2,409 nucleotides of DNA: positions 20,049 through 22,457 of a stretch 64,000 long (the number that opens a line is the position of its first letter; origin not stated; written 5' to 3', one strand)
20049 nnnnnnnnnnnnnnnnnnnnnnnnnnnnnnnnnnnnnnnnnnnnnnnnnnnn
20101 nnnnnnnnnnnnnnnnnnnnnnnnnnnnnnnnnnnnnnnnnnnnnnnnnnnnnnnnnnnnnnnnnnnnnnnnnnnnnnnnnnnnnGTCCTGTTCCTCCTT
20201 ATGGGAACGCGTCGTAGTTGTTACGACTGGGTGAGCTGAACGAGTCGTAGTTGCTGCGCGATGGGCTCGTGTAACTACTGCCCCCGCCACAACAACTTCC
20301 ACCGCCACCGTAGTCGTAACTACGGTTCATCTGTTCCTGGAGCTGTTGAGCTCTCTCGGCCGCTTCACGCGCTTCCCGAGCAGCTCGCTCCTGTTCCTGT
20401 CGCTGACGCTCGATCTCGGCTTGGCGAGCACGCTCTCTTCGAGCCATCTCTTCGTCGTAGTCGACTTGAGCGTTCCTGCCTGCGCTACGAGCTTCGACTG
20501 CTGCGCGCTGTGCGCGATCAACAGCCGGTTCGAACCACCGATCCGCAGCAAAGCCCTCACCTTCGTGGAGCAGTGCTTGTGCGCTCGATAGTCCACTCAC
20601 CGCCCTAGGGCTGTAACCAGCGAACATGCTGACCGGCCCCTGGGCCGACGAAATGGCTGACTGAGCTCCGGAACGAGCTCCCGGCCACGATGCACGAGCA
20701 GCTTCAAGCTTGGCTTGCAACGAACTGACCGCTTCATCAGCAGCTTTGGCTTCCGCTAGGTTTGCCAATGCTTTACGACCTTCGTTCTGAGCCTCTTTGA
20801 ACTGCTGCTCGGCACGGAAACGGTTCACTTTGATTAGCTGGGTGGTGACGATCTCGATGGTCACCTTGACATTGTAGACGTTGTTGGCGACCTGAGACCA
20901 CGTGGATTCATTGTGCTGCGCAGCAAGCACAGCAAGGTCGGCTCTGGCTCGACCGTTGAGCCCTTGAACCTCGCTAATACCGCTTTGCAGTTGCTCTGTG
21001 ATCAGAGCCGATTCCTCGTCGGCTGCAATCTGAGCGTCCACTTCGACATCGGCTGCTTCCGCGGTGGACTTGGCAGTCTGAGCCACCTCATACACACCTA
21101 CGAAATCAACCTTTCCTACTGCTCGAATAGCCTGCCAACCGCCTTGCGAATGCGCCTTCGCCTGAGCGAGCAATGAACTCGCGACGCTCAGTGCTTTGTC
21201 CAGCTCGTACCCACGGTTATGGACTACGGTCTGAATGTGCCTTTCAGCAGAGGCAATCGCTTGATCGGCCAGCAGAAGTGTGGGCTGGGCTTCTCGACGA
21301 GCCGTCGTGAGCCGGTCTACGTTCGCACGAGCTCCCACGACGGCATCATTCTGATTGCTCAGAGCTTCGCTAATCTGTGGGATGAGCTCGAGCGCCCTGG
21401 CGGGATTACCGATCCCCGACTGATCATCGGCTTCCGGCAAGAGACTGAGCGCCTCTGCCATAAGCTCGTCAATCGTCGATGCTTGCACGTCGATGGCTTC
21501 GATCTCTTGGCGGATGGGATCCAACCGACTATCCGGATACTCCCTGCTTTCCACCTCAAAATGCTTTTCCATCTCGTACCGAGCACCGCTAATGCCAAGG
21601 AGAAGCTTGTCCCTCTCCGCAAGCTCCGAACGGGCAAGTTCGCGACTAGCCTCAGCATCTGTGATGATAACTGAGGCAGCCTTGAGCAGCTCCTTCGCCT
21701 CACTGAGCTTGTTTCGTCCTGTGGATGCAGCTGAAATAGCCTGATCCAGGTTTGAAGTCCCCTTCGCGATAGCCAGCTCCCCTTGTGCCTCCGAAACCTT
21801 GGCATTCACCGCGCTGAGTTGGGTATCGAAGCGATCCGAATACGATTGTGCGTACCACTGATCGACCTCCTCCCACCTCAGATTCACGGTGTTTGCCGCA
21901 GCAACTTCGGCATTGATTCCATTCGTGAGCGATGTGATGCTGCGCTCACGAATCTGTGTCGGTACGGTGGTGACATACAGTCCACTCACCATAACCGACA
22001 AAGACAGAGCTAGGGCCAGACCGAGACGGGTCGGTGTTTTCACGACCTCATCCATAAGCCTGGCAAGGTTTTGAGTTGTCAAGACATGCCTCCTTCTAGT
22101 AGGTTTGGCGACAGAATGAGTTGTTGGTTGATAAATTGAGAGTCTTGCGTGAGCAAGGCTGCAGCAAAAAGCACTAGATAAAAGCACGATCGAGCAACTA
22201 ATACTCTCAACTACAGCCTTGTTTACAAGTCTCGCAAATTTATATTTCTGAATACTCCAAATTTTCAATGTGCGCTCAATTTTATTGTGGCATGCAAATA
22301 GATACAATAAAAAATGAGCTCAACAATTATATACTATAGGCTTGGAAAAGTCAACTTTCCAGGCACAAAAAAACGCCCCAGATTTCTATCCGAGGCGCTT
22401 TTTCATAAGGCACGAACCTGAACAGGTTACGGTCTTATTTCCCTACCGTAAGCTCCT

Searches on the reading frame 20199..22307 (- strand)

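Call 11: search_protein_families(library=pfam, proteins=[window:20199-22307:-], max_evalue=0.01)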
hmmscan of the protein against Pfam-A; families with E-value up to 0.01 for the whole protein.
window:20199-22307:- (702 aa): 1 family
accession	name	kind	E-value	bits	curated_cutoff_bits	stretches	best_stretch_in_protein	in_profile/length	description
PF05335.18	DUF745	-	0.0066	16.6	33.3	1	159-236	66-141/183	Protein of unknown function (DUF745)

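Call 72: search_protein_families(library=ncbifam, proteins=[window:20199-22082:-], max_evalue=0.1)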
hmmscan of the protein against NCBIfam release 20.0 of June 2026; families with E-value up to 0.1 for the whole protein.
window:20199-22082:- (627 aa): 0 families

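Call 73: search_protein_families(library=padloc, proteins=[window:20199-22082:-], max_evalue=0.01)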
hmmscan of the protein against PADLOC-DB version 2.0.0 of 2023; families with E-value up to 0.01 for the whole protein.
window:20199-22082:- (627 aa): 0 families
